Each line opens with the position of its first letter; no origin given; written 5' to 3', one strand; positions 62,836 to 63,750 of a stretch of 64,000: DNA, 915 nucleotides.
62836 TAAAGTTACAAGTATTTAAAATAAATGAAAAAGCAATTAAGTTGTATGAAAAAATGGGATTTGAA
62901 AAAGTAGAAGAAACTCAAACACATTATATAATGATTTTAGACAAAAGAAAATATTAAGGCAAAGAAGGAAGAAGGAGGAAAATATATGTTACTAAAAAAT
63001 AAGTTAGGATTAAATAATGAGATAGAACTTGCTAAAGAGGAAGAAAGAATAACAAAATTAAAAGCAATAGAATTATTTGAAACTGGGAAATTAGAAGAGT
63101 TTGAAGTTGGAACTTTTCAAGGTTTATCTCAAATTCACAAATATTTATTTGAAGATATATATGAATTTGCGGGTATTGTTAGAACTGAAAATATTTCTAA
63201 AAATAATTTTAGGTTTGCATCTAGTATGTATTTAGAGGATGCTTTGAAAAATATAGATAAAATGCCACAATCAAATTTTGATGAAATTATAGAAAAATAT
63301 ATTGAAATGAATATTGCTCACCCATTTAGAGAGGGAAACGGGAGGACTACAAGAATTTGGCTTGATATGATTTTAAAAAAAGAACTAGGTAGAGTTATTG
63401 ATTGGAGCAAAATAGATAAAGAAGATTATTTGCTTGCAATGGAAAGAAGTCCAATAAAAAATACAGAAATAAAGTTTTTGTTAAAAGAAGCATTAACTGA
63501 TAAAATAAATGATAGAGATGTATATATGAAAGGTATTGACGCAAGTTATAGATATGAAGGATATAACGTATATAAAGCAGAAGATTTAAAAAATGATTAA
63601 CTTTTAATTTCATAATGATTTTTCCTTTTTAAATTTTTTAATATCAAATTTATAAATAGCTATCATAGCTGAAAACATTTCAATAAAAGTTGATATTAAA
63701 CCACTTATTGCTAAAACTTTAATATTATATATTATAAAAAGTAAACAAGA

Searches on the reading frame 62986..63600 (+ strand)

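Call 77: search_protein_families(library=pfam, proteins=[window:62986-63600:+], max_evalue=0.001)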
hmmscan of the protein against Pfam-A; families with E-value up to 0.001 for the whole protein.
window:62986-63600:+ (204 aa): 1 family
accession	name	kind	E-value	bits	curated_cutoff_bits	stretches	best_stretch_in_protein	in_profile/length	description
PF02661.23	Fic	-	4.6e-13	50.2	24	1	46-130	6-93/93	Fic/DOC family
